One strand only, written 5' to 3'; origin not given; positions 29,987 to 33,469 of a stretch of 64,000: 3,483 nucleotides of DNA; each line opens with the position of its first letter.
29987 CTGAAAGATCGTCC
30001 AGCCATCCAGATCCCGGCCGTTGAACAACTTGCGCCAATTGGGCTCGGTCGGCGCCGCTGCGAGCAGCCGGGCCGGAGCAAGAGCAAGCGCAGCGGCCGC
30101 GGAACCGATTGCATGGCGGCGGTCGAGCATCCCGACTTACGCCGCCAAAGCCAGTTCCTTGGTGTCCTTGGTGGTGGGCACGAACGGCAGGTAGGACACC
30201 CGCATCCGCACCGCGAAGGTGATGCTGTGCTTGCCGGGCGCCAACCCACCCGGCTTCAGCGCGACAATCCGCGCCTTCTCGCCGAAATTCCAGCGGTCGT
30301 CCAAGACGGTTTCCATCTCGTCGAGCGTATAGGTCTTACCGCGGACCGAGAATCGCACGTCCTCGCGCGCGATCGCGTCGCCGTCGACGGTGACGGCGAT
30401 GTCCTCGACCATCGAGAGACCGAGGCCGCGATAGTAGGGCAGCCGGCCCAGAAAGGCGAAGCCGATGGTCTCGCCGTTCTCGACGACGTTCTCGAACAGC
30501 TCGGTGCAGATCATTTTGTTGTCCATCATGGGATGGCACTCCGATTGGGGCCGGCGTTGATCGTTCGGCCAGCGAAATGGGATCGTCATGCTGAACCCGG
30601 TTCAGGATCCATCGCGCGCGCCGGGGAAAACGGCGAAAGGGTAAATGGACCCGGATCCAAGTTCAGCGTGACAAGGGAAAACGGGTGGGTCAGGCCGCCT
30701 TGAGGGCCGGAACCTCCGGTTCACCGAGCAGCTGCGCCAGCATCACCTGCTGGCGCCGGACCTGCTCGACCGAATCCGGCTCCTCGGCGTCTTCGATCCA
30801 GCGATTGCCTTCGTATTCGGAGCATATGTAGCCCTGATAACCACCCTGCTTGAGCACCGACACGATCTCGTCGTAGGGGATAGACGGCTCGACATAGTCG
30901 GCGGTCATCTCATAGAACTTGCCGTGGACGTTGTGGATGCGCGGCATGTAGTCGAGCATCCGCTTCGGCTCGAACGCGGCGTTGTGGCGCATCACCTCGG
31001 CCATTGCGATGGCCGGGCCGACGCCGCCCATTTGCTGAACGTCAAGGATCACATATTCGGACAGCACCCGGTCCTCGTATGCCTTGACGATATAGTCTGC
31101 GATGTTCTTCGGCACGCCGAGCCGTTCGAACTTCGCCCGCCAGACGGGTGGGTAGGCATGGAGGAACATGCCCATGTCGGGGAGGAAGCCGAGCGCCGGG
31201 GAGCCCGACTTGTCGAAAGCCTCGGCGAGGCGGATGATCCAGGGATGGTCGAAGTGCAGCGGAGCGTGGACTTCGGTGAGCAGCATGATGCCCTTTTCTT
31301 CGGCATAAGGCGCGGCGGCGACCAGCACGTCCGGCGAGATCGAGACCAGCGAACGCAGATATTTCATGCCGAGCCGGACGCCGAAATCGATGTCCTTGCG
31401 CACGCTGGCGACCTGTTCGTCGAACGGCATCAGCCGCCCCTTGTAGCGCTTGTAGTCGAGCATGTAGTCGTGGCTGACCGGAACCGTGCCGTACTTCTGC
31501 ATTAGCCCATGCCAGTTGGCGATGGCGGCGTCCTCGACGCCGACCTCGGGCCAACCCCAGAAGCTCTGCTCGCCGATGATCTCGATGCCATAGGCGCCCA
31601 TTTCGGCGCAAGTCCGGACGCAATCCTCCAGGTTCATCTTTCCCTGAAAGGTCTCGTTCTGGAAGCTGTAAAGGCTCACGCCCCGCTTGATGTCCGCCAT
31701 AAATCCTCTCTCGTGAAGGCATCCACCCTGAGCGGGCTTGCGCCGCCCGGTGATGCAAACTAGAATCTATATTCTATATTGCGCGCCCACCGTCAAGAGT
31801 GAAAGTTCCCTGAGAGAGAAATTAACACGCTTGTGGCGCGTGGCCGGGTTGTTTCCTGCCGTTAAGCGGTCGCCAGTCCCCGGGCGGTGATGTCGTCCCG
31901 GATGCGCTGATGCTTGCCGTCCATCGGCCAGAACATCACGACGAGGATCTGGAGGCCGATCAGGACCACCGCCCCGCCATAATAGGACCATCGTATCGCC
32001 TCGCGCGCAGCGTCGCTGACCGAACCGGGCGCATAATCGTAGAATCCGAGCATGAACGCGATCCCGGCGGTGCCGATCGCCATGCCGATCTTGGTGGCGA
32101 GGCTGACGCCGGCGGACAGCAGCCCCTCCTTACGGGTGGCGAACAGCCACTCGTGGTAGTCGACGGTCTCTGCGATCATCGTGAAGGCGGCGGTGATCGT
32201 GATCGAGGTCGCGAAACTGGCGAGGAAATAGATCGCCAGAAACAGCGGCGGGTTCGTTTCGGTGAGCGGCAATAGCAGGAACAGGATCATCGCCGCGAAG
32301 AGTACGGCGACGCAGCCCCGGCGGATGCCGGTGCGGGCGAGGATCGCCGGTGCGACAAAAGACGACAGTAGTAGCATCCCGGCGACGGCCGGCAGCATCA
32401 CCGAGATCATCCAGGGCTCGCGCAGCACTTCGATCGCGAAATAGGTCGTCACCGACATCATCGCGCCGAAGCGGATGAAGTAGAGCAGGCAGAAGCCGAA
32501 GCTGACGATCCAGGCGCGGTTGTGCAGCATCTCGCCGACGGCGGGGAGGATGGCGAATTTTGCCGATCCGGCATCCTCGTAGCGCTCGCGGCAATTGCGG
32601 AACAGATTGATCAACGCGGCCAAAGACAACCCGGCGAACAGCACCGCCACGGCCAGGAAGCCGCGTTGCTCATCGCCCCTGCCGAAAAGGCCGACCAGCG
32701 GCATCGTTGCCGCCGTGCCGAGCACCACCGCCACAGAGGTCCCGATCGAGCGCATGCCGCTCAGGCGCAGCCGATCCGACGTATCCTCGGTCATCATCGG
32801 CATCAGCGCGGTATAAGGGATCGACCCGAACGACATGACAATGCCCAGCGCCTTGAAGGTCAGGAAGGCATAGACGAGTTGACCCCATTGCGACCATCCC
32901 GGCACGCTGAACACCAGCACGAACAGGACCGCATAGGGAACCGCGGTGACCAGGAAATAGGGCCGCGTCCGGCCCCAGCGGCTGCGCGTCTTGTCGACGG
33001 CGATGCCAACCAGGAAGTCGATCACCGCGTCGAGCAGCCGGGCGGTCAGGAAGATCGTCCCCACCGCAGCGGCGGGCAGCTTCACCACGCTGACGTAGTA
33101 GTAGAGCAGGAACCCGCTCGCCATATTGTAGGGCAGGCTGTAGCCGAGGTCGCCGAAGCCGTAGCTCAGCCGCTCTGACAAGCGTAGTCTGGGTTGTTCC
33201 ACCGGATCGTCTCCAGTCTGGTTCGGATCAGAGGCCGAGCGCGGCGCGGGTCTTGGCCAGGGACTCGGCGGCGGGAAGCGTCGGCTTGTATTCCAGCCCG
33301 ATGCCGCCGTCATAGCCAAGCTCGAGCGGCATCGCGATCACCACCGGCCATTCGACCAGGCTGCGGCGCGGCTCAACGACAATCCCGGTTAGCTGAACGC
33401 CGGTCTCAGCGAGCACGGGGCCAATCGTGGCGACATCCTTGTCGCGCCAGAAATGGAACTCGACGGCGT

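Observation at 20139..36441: Apparently co-regulated C-glycoside / 3-keto-glycoside uptake and cleavage system in a sphingomonad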

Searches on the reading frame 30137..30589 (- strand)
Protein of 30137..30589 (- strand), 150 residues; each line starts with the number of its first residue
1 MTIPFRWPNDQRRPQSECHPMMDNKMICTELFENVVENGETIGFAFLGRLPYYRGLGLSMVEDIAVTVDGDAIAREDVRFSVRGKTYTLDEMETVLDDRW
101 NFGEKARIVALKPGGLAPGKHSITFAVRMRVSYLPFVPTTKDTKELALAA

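Call 3: search_protein_families(library=pfam, proteins=[window:30137-30589:-])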
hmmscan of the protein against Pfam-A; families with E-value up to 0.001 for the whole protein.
window:30137-30589:- (150 aa): 1 family
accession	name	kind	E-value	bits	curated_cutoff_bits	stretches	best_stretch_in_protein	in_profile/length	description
PF19906.4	CGDB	-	5.2e-42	142.7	27.6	1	22-133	1-112/112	C-glycoside deglycosidase beta subunit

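Call 6: search_solved_structures(query=window:30137-30589:-, max_evalue=0.01, show_alignments=2)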
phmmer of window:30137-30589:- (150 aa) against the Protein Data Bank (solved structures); distinct sequences matched with E-value up to 0.01: 8.
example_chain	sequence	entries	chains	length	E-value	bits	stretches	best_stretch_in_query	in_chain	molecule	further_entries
8qvc_B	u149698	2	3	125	1.4e-20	76.9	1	43-148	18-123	DUF6379 domain-containing protein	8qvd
8umc_B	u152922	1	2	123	2.2e-20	76.3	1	43-147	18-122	DUF6379 domain-containing protein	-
9m3a_B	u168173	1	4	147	6e-19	71.6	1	27-138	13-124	DUF6379 domain-containing protein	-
7bvr_B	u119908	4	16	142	3.1e-17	66.1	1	26-139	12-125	DgpB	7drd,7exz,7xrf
9m3b_B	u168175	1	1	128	2.4e-16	63.2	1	21-136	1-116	P581a DgpB1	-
8qrz_A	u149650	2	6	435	3.3e-16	62.7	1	23-147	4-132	Sugar phosphate isomerase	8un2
7bvs_B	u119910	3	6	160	3.7e-16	62.5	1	24-137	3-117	DfgB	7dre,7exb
7dnm_B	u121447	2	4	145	3e-11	46.6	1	40-138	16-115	AgCarC2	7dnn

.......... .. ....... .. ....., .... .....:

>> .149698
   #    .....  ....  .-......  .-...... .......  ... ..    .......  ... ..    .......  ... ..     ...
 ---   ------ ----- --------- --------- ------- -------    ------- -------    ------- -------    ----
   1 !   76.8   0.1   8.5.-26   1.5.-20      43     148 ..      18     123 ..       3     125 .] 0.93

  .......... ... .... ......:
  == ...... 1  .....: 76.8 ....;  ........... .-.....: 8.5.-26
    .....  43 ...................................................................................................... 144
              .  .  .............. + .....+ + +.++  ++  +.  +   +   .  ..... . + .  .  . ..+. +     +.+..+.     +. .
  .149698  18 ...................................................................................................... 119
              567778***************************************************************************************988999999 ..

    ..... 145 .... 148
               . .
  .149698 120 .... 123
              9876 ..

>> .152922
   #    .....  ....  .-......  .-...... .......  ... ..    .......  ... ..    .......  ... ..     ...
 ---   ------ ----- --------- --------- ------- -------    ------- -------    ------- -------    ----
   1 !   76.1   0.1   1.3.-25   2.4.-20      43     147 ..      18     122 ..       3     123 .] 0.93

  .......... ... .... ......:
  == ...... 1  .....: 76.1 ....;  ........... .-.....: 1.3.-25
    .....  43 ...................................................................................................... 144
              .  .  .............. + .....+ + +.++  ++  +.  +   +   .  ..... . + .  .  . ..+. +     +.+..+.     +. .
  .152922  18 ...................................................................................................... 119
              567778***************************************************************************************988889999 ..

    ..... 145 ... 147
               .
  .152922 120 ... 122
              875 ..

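Call 54: search_protein_families(library=ncbifam, proteins=[window:30137-30529:-], max_evalue=0.00001)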
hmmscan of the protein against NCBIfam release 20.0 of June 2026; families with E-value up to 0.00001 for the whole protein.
window:30137-30529:- (130 aa): 0 families

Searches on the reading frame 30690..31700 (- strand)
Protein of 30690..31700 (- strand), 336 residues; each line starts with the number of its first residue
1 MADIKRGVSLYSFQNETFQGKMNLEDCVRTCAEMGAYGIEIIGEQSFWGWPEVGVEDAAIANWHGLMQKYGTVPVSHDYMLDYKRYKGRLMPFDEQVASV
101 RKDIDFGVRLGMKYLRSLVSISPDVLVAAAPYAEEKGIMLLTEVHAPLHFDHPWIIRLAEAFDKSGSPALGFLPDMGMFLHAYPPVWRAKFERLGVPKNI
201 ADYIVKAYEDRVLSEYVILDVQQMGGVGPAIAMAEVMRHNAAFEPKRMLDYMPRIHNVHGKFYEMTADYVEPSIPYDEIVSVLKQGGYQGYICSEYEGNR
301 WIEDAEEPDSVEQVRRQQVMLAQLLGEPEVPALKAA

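Call 3: search_protein_families(library=pfam, proteins=[window:30690-31700:-])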
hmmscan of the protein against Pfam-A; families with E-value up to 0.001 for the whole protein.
window:30690-31700:- (336 aa): 1 family
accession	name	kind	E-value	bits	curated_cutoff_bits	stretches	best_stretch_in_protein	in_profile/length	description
PF01261.30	AP_endonuc_2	-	1.7e-11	44.7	31.1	1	29-306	2-234/249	Xylose isomerase-like TIM barrel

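Call 5: search_solved_structures(query=window:30690-31700:-, max_evalue=0.01, show_alignments=2)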
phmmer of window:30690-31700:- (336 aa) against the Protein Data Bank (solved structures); distinct sequences matched with E-value up to 0.01: 9.
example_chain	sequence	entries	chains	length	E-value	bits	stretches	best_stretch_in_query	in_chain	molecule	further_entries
8qvc_A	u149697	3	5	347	4e-110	371.2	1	3-331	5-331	Xylose isomerase-like TIM barrel domain-containing protein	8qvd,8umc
9m3b_A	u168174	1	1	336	5.6e-38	134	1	4-329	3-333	P581a DgpC1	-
7xrf_A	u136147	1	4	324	9.8e-37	129.9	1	1-298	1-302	AP_endonuc_2 domain-containing protein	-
7bvr_A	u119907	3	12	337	1e-36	129.8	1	1-298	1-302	AP_endonuc_2 domain-containing protein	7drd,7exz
7bvs_A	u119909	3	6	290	4.6e-31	111.3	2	5-182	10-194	Sugar phosphate isomerase/epimerase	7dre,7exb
9m3a_A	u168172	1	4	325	1.1e-30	109.9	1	1-303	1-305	Xylose isomerase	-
7dnm_A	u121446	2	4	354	2.4e-30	108.9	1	4-331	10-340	AP_endonuc_2 domain-containing protein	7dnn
8qrz_A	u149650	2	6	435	3.5e-28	101.8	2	4-181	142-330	Sugar phosphate isomerase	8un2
4ovx_A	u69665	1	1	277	0.0044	19.3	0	248-304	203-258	Xylose isomerase domain protein TIM barrel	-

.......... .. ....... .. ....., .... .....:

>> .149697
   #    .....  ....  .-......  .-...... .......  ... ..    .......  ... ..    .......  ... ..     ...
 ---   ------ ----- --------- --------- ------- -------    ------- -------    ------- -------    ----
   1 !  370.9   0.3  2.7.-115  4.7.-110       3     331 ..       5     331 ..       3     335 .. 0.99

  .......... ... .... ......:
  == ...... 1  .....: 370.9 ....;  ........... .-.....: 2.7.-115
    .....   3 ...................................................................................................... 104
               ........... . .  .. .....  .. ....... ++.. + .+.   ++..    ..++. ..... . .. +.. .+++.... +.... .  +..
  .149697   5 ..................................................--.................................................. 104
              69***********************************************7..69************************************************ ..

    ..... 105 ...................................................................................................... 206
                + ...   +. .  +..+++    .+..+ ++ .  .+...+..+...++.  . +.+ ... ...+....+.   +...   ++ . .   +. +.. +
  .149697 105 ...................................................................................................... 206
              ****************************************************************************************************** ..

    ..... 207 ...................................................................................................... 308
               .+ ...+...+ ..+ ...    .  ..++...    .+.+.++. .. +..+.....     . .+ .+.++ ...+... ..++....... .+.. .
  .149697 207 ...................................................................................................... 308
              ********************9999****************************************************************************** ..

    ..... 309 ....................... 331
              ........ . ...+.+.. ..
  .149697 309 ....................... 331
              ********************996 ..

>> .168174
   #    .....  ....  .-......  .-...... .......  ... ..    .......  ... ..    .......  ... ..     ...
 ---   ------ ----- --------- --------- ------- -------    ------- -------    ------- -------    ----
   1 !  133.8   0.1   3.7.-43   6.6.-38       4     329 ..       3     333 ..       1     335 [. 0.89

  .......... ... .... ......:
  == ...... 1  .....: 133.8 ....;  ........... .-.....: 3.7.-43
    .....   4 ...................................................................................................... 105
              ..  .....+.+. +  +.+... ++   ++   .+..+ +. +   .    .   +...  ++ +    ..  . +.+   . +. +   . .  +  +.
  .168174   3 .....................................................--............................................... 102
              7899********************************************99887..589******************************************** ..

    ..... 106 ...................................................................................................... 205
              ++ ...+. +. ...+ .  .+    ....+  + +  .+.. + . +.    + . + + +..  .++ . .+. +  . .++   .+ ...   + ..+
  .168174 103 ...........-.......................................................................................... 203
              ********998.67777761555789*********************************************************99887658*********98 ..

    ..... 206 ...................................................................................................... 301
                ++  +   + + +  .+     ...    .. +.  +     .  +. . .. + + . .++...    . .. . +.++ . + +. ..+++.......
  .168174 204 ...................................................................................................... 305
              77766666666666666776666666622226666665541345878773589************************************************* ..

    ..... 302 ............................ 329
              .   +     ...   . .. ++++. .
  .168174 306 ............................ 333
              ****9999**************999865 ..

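Call 18: find_related_loci(query=window:30690-31700:-, collection=genome_contigs, flank=10000)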
Query window:30690-31700:- (336 aa) in genome_contigs; peptide patterns used: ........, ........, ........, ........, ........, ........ (x = any residue, [..] = any of these).
212 stretches matched a pattern; 195 encode a relative of the query (tblastn E <= 1e-3); the best 80 are kept; 80 distinct loci.
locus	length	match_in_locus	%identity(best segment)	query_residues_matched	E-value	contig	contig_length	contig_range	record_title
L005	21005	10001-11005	88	1-336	0e+0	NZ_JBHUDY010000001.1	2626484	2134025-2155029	Sphingomonas tabacisoli strain CGMCC 1.16275 soapdenovo_K_61_1, whole genome shotgun sequence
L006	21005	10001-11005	85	2-336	0e+0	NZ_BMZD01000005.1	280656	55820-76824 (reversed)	Novosphingobium arvoryzae strain KCTC 32422 sequence05, whole genome shotgun sequence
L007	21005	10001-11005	85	1-335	0e+0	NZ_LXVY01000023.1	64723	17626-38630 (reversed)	Sphingomonas sp. TDK1 TDK1_contig_3, whole genome shotgun sequence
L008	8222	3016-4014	87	4-336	0e+0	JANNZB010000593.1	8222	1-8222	MAG: Novosphingobium sp. isolate VAR_25_metabat_285_sub VAR_25_k141_3795287, whole genome shotgun sequence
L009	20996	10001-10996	85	4-336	0e+0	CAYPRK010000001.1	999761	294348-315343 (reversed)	MAG TPA_asm: uncultured Novosphingobium sp. isolate binchicken_co284_5 genome assembly, contig: NODE_4_length_999761_cov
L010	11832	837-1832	86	4-336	0e+0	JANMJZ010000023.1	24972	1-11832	MAG: Sphingomonadales bacterium isolate OTE_64_metabat_289 OTE_64_k141_4366374, whole genome shotgun sequence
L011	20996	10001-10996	85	4-336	0e+0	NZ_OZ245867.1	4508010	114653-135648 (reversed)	MAG: Novosphingobium sp. isolate 24d4e9de-832c-4126-82e8-0d1c83bf2bf4 chromosome 1, complete sequence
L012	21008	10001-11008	85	1-336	0e+0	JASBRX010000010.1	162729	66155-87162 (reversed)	MAG: Sphingomonas bacterium isolate BWSM_12 k141_2007324, whole genome shotgun sequence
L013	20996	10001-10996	85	4-336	0e+0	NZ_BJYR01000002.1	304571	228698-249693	Novosphingobium sediminis strain NBRC 106119 sequence02, whole genome shotgun sequence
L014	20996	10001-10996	85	4-336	0e+0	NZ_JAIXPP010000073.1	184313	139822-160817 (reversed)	MAG: Novosphingobium sp. isolate C1_MAG_00068 C1_MAG_00068_000000000114, whole genome shotgun sequence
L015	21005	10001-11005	85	1-335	0e+0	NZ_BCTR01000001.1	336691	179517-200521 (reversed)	Sphingomonas azotifigens NBRC 15497, whole genome shotgun sequence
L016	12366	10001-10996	85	4-335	0e+0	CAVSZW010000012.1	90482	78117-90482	MAG: uncultured Alphaproteobacteria bacterium isolate MFD04651.bin.2.136 genome assembly, contig: contig_43464, whole ge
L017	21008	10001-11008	84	4-336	0e+0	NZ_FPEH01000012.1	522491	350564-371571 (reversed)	Novosphingobium sp. NDB2Meth1, whole genome shotgun sequence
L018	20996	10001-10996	84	4-335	0e+0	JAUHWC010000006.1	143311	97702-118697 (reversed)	MAG: Alphaproteobacteria bacterium isolate 1_bin.9 NODE_107_length_143311_cov_3.091128, whole genome shotgun sequence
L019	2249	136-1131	84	4-335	0e+0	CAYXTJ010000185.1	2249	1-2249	MAG TPA_asm: uncultured Sphingomonadaceae bacterium isolate SRP134809_co1_496 genome assembly, contig: NODE_101131_lengt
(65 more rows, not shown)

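Call 21: find_encoding_contigs(protein=L007:10001-11005:+, flank=10000, max_places=2)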
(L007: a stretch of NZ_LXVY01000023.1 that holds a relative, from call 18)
Protein L007:10001-11005:+ (335 aa): no gene with exactly this product is on record in the collection.

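Call 22: find_encoding_contigs(protein=L013:10001-10996:+, flank=10000, max_places=2)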
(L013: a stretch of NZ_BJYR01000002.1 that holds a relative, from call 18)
Protein L013:10001-10996:+ (332 aa): no gene with exactly this product is on record in the collection.

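Call 24: find_encoding_contigs(protein=L007:9998-11017:+, flank=10000, max_places=2)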
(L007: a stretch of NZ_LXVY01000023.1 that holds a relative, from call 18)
Protein L007:9998-11017:+ (340 aa): no gene with exactly this product is on record in the collection.

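Call 25: find_encoding_contigs(protein=L013:9992-10999:+, flank=10000, max_places=2)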
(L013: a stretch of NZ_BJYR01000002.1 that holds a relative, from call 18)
Protein L013:9992-10999:+ (336 aa): no gene with exactly this product is on record in the collection.

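Call 54: search_protein_families(library=ncbifam, proteins=[window:30690-31700:-], max_evalue=0.00001)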
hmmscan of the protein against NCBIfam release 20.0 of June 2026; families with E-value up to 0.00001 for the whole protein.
window:30690-31700:- (336 aa): 0 families

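Call 58: search_dna_similar(query=window:30690-31700:-, collection=plasmids, mode=protein, max_rows=15)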
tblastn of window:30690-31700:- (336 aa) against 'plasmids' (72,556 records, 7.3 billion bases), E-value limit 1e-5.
Records with a match: 23; places in all: 43; records where one place covers at least 80% of the query: 23.
Best place of each record, by identity: 80-90% 5; 60-80% 4; <60% 14.
By first word of the organism name: Novosphingobium 9; Enterococcus 5; Croceicoccus 2; Sphingobium 2; Arthrobacter 2; Deinococcus 1; Niallia 1; Pantoea 1.
By predicted mobility (MOB-suite, as given by PLSDB): non-mobilizable 18; conjugative 3; mobilizable 2.
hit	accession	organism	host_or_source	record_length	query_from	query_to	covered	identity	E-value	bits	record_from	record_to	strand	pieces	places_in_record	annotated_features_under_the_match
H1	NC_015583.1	Novosphingobium sp. PP1Y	-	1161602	4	335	99%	82.8%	0e+0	584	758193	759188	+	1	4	none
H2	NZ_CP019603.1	Croceicoccus marinus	-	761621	4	336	99%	81.7%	0e+0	578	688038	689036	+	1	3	TIM barrel protein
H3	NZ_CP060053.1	Croceicoccus marinus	prokaryote,marine sediment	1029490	4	336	99%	81.7%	0e+0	578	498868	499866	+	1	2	none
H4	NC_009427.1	Novosphingobium aromaticivorans DSM 12444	-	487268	2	336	100%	80.3%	0e+0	577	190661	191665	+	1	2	TIM barrel protein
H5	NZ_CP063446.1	Novosphingobium sp. ES2-1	mixed culture,activated sludge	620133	1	336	100%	80.1%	0e+0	575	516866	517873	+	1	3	TIM barrel protein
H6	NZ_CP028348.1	Novosphingobium sp. THN1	cell culture,surface water of Lake Taihu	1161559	1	336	100%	79.8%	0e+0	571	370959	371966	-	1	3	record has no annotation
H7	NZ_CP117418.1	Novosphingobium humi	Single cell,Soil from military shooting ...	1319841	2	336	100%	79.1%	1e-180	561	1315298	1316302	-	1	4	none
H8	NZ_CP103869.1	Novosphingobium humi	pure culture,soil biofilm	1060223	2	336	100%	78.5%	3e-179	557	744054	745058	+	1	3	none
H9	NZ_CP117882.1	Novosphingobium sp. KACC 22771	Single cell,soil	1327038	2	336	100%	77.9%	6e-179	556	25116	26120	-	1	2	none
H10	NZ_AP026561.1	Deinococcus aetherius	-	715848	2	330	98%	53.5%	2e-108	353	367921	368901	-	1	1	sugar phosphate isomerase/epimerase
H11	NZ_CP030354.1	Novosphingobium sp. P6W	cell culture,podzolic fallow soil ...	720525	4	329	97%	45.6%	2e-91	305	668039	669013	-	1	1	TIM barrel protein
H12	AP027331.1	Sphingobium sp. TomTYG65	-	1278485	4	324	96%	46.0%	1e-89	300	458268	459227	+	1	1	xylose isomerase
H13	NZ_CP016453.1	Sphingobium sp. RAC03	Microbial isolate,Algal phycosphere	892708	2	329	98%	44.1%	7e-90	300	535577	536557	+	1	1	TIM barrel protein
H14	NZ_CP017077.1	Novosphingobium resinovorum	single cell,soil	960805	3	325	96%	31.6%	6e-42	162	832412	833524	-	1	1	xylose isomerase | DUF6379 domain-containing protein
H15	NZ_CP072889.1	Enterococcus raffinosus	stream/river surface water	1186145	1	327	97%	30.5%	4e-32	134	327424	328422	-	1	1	record has no annotation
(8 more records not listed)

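Call 59: get_annotated_region(hit=H4, flank=14000)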
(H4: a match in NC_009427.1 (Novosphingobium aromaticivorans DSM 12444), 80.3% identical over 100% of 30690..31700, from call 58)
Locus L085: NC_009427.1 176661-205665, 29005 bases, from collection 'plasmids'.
description: Novosphingobium aromaticivorans DSM 12444 plasmid pNL2, complete sequence
organism: Novosphingobium aromaticivorans DSM 12444 (NCBI taxid 279238)
taxonomy: Bacteria; Pseudomonadota; Alphaproteobacteria; Sphingomonadales; Sphingomonadaceae; Novosphingobium; Novosphingobium aromaticivorans; Novosphingobium aromaticivorans DSM 12444
host: -; source: -; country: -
typing (MOB-suite, as given by PLSDB): non-mobilizable; replicon rep_cluster_531,rep_cluster_545
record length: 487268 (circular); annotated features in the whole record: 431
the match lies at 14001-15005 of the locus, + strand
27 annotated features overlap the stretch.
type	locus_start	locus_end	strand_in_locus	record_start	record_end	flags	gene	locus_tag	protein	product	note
CDS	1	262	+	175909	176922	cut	-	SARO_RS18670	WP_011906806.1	alpha-ketoacid dehydrogenase subunit beta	-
CDS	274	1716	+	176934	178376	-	-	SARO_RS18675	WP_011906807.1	dihydrolipoamide acetyltransferase family protein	GO:0006096 - glycolytic process [Evidence IEA]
CDS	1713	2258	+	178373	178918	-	-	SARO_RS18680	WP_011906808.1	VOC family protein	-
CDS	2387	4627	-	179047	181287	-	-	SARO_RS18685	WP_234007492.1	TonB-dependent receptor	GO:0015891 - siderophore transport [Evidence IEA]; GO:0055085 - transmembrane transport [Evidence IEA]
CDS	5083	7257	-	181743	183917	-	-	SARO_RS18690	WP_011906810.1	catalase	-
CDS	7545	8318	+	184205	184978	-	-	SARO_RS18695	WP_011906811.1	TIM barrel protein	-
CDS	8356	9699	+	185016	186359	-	-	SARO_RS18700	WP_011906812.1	glycoside-pentoside-hexuronide (GPH):cation symporter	GO:0008643 - carbohydrate transport [Evidence IEA]; GO:0006812 - monoatomic cation transport [Evidence IEA]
CDS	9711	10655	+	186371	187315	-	-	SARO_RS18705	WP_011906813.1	ThuA domain-containing protein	-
CDS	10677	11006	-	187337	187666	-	-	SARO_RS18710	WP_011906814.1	type II toxin-antitoxin system RelE/ParE family toxin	GO:0030541 - plasmid partitioning [Evidence IEA]; GO:0051290 - protein heterotetramerization [Evidence IEA]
CDS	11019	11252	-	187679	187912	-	-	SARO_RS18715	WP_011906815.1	type II toxin-antitoxin system ParD family antitoxin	GO:0051983 - regulation of chromosome segregation [Evidence IEA]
CDS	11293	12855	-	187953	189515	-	-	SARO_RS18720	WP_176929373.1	carboxylesterase family protein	-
CDS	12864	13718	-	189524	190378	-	-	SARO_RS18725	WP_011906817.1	nuclear transport factor 2 family protein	-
CDS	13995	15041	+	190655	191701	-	-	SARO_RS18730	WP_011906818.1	TIM barrel protein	-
CDS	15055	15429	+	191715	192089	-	-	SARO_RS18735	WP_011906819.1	DUF6379 domain-containing protein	-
CDS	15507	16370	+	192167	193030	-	-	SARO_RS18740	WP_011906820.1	DUF1080 domain-containing protein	-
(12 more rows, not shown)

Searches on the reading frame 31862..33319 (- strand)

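Call 4: search_protein_families(library=pfam, proteins=[window:31862-33319:-])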
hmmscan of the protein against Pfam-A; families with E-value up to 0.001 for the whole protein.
window:31862-33319:- (485 aa): 2 families
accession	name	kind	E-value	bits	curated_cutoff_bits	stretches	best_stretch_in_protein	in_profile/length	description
PF13347.12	MFS_2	-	6.7e-80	269.2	27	1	52-467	1-426/427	MFS/sugar transport protein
PF07690.21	MFS_1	-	3e-20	72.9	33.4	2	64-386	12-323/347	Major Facilitator Superfamily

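Call 54: search_protein_families(library=ncbifam, proteins=[window:31862-33196:-], max_evalue=0.00001)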
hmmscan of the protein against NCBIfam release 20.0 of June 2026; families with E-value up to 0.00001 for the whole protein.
window:31862-33196:- (444 aa): 5 families
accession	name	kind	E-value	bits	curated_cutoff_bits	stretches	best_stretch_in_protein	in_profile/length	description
TIGR00792.1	gph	subfamily_domain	4.6e-84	282.6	231.35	1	9-437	1-435/437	glycoside-pentoside-hexuronide (GPH):cation symporter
NF007237.0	PRK09669.1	subfamily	9.5e-65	219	610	1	3-425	5-430/461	putative symporter YagG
NF007353.0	PRK09848.1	equivalog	4.5e-57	193.8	528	1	10-439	11-444/457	glucuronide transporter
NF007749.0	PRK10429.1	equivalog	2.3e-50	171.8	456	1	5-421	4-423/473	melibiose:sodium transporter MelB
NF008526.0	PRK11462.1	equivalog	1.3e-46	159.4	836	1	5-389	7-391/460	glycoside-pentoside-hexuronide family transporter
